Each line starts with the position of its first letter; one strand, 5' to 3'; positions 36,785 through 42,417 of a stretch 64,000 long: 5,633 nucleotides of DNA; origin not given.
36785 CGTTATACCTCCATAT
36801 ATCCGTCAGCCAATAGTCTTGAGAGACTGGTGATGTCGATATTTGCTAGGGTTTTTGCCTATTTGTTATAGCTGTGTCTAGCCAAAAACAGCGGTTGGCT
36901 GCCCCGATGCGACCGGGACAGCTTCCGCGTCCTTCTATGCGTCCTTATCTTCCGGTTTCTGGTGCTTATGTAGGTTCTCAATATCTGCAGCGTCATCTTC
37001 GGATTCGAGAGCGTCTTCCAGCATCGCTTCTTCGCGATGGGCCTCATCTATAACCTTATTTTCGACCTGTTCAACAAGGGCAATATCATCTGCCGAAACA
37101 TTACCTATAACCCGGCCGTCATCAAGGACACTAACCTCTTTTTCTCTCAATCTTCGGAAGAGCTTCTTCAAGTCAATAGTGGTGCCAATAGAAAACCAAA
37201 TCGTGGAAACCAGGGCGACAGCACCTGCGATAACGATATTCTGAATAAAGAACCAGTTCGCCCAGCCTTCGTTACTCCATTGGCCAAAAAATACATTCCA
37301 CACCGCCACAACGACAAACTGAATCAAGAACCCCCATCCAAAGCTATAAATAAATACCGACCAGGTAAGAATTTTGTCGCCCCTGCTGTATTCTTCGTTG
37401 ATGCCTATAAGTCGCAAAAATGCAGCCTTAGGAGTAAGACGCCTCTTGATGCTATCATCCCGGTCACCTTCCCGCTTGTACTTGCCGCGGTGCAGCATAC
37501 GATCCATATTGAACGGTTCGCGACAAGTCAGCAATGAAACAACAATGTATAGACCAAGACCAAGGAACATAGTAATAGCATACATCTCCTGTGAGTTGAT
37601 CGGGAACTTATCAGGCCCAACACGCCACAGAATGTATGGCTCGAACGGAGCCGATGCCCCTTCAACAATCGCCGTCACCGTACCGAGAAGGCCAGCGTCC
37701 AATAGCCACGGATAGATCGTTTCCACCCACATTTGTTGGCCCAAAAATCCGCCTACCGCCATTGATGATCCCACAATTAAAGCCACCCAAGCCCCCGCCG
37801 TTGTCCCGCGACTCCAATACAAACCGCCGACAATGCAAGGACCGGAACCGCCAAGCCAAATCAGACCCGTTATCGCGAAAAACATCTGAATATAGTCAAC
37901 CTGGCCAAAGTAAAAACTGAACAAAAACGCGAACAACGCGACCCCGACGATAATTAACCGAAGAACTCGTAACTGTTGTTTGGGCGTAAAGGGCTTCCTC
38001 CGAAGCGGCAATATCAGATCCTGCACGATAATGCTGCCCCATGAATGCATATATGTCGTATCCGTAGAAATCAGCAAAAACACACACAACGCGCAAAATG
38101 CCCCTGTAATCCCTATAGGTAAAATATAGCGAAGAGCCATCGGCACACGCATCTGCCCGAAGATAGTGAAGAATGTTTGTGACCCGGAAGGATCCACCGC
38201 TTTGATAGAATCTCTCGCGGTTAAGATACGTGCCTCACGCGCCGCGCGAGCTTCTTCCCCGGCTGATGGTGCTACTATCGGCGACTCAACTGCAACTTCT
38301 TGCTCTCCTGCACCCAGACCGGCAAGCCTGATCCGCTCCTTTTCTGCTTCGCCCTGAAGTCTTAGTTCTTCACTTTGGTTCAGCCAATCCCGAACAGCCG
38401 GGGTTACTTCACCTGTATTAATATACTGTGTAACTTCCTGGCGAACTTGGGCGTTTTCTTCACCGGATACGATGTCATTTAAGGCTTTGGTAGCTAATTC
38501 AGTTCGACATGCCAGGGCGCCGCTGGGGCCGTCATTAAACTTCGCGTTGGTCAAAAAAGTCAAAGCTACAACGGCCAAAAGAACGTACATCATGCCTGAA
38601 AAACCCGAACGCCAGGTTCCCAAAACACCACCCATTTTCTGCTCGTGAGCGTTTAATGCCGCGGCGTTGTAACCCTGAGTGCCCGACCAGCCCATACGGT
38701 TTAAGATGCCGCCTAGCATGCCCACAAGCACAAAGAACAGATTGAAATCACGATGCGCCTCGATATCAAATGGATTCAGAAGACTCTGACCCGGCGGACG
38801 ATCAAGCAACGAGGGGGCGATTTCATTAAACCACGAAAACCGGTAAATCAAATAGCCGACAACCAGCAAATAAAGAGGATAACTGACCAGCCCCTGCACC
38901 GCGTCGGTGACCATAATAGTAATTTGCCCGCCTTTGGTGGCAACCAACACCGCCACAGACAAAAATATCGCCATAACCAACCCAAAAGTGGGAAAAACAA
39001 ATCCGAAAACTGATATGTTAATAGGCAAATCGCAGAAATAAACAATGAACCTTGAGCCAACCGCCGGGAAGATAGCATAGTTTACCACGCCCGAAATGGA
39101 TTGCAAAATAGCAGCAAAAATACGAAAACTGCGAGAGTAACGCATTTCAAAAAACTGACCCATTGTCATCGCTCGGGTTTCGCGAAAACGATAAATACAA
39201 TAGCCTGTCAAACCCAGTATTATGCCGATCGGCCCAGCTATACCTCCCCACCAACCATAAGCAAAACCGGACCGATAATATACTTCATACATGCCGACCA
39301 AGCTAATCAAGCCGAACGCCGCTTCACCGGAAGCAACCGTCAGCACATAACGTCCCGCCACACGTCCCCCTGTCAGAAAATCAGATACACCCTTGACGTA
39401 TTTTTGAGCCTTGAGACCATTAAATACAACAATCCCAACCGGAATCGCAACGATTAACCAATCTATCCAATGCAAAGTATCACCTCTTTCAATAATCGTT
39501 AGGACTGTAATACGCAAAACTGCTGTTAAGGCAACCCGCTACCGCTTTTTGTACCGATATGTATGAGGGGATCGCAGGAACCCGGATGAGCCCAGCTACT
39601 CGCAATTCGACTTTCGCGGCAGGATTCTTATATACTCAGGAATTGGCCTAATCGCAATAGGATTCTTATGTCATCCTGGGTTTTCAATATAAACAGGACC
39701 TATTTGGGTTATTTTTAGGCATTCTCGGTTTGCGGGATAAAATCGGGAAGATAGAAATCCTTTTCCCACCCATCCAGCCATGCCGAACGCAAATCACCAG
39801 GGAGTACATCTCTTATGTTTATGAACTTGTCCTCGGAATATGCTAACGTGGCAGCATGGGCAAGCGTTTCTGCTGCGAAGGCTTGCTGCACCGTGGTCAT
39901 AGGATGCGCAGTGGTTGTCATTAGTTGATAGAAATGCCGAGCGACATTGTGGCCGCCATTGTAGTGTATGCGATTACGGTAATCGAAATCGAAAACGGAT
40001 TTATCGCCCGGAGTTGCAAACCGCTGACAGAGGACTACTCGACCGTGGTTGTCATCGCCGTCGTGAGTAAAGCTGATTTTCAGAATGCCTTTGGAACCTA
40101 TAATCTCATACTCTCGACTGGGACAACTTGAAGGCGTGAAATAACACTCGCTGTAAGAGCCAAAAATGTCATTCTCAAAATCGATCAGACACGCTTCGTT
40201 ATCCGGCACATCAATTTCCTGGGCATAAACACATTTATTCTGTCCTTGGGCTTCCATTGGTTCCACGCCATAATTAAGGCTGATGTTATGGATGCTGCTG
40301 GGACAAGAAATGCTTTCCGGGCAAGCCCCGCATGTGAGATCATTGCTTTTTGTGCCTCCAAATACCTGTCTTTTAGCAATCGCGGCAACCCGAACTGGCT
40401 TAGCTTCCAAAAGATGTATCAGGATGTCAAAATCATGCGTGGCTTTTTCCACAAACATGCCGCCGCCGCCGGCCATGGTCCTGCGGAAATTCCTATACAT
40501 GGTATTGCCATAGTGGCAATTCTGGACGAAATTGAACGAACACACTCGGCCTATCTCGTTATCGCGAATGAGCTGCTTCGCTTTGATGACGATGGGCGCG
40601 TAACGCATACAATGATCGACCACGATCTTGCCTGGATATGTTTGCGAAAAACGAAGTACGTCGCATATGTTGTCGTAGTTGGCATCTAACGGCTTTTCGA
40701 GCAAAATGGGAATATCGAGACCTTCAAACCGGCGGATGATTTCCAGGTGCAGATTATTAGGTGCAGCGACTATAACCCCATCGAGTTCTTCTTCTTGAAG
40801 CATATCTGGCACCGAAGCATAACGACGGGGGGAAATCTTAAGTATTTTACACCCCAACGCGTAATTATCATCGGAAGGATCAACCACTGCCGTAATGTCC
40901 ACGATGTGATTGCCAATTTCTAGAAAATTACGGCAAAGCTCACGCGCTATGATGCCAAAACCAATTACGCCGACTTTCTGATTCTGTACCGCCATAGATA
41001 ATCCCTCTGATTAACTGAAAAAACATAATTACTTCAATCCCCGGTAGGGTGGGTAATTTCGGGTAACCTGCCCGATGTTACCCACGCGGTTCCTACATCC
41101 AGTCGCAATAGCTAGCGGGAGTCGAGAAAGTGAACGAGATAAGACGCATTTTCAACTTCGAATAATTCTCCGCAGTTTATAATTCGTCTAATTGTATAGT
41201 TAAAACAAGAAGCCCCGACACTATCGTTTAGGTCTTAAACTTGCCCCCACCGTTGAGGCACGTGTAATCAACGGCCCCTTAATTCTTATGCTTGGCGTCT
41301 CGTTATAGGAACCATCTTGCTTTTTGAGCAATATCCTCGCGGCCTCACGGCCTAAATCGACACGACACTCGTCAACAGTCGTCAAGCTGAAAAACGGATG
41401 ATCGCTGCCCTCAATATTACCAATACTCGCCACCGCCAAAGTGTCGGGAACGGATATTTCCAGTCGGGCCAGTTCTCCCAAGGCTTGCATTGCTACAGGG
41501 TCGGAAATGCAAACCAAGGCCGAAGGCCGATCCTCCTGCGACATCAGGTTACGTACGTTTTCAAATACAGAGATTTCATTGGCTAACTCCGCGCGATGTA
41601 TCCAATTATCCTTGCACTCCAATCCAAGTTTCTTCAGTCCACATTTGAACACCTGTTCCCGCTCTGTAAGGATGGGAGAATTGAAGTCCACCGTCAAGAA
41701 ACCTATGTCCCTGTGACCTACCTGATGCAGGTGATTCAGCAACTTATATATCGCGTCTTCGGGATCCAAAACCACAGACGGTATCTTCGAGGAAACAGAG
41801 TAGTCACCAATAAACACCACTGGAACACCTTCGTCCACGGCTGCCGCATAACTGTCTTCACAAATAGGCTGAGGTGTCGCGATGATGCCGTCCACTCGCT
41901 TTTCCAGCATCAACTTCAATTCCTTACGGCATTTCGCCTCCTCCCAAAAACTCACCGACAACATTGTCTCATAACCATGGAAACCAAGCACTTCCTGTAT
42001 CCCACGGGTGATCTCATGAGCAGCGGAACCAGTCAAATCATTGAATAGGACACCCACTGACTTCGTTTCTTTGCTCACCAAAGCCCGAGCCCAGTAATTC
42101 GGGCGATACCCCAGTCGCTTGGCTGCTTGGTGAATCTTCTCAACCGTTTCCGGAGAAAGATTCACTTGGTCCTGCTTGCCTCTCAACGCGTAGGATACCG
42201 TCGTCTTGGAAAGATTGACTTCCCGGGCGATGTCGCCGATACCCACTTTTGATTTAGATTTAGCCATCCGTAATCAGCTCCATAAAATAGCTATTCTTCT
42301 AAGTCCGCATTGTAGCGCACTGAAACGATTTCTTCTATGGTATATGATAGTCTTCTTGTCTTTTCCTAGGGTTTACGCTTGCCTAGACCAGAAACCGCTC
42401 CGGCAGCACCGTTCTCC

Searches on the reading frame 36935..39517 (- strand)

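Call 62: search_protein_families(library=pfam, proteins=[window:36935-39517:-], max_evalue=0.00001)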
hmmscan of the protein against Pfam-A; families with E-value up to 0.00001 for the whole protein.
window:36935-39517:- (860 aa): 1 family
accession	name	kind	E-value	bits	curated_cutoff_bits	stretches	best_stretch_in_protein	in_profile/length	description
PF00474.23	SSF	-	7e-09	35.5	22.8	0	462-583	285-406/406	Sodium:solute symporter family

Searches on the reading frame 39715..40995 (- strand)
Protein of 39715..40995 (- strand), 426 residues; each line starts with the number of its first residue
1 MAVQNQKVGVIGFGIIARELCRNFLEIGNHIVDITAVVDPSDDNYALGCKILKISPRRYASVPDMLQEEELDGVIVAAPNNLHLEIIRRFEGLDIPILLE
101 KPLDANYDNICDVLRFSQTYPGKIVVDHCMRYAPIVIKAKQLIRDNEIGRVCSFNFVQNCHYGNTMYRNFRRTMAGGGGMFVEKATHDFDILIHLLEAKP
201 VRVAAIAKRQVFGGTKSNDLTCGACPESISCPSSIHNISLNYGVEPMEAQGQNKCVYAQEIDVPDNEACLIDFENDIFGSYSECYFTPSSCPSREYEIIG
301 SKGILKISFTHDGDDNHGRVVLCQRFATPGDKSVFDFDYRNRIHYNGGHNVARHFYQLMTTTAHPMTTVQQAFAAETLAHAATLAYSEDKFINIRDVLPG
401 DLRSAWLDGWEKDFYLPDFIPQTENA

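Call 3: search_protein_families(library=pfam, proteins=[window:39715-40995:-])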
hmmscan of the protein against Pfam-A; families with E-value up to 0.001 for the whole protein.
window:39715-40995:- (426 aa): 4 families
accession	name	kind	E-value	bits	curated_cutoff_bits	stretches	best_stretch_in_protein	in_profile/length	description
PF22725.1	GFO_IDH_MocA_C3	-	7.2e-16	58.8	27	1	137-305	2-123/124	GFO/IDH/MocA C-terminal domain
PF02894.22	GFO_IDH_MocA_C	-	5.8e-15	56.1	22.9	1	140-391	1-215/218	Oxidoreductase family, C-terminal alpha/beta domain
PF01408.29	GFO_IDH_MocA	-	1.3e-12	48.9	24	1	7-118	2-110/120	Oxidoreductase family, NAD-binding Rossmann fold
PF22685.1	Gal80p_C-like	-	6.5e-06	26.8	29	1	134-206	1-77/152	Gal80p, C-terminal domain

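Call 4: search_protein_families(library=ncbifam, proteins=[window:39715-40995:-])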
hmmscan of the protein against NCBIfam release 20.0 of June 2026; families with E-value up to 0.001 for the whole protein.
window:39715-40995:- (426 aa): 6 families
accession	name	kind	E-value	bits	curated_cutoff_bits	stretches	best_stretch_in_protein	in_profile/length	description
TIGR04380.1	myo_inos_iolG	equivalog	3.5e-26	91.9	355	1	7-211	3-200/330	inositol 2-dehydrogenase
NF040723.1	UDP-GlcNAcDh_Arch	equivalog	1.2e-20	74.3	450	1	7-211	2-192/302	UDP-N-acetylglucosamine 3-dehydrogenase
NF041392.1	XylDh_Gfo6_Halo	equivalog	1.3e-11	43.9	350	1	67-153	79-165/350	D-xylose 1-dehydrogenase Gfo6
NF052479.1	LevoglcsnDh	equivalog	1.5e-10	40.3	650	1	63-196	66-202/386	levoglucosan dehydrogenase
NF052679.1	InsChiInosDhIolG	equivalog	1.7e-08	33.9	540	1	7-206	4-195/343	bifunctional inositol 2-dehydrogenase/D-chiro-inositol 1-dehydrogenase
NF008607.0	PRK11579.1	subfamily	1.2e-06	27.8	330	1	5-203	4-195/346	oxidoreductase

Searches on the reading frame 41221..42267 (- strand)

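Call 3: search_protein_families(library=pfam, proteins=[window:41221-42267:-])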
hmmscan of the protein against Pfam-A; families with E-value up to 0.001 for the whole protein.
window:41221-42267:- (348 aa): 3 families
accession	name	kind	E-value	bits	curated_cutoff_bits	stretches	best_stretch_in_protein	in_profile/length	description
PF13377.12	Peripla_BP_3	-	3.6e-24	86.2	26.5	1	178-339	2-167/167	Periplasmic binding protein-like domain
PF00532.27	Peripla_BP_1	-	3.4e-20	73.1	22.2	1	69-324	2-268/281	Periplasmic binding proteins and sugar binding domain of LacI family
PF00356.27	LacI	-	2.2e-11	43.8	27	1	10-57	2-46/46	Bacterial regulatory proteins, lacI family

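Call 4: search_protein_families(library=ncbifam, proteins=[window:41221-42267:-])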
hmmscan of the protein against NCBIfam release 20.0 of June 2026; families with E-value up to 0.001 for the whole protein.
window:41221-42267:- (348 aa): 17 families
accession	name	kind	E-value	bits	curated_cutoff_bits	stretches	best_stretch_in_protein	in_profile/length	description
NF052440.1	TransRegGNTRPSEAE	equivalog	8.3e-42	143.4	400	1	4-339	2-333/333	HTH-type transcriptional regulator GntR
NF008269.0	PRK11041.1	equivalog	9.2e-42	143.3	436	1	3-340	5-338/342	DNA-binding transcriptional regulator CytR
NF007979.0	PRK10703.1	equivalog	3e-41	141.7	501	1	10-341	4-333/341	HTH-type transcriptional repressor PurR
TIGR01481.1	ccpA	equivalog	6.4e-41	140.8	442.35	1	7-320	2-310/330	catabolite control protein A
NF047341.1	lactose_RbsR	equivalog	2.3e-40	138.9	382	1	7-339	2-328/331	ribose utilization transcriptional repressor RbsR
NF007449.0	PRK10014.1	subfamily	1.7e-34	119.4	310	1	5-334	4-339/342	Mal regulon transcriptional regulator MalI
NF007075.0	PRK09526.1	subfamily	9.3e-32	110.3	340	1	7-341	5-333/358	LacI family DNA-binding transcriptional regulator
NF008452.0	PRK11303.1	equivalog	8.5e-29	100.8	385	1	11-326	4-317/332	catabolite repressor/activator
TIGR02405.1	trehalos_R_Ecol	equivalog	7e-27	94.6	357.35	1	7-324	1-303/311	trehalose operon repressor TreR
TIGR02417.1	fruct_sucro_rep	subfamily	2.5e-26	92.7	389.55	1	10-320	2-310/327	D-fructose-responsive transcription factor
NF051853.1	TransRegUriRCory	equivalog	4.4e-26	91.7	550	1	11-339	4-324/327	transcriptional regulator UriR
NF047913.1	TransRegIdnR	equivalog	4.1e-25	88.8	500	1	6-328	4-320/331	DNA-binding transcriptional regulator IdnR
NF007743.0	PRK10423.1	equivalog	6.1e-25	88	531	1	10-338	4-329/330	ribose operon transcriptional repressor RbsR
NF007706.0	PRK10401.1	equivalog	1.5e-23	83.6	555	1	8-338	2-328/346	HTH-type transcriptional regulator GalS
NF011563.0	PRK14987.1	equivalog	2.6e-22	79.5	433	1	7-313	5-305/331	gluconate operon transcriptional repressor GntR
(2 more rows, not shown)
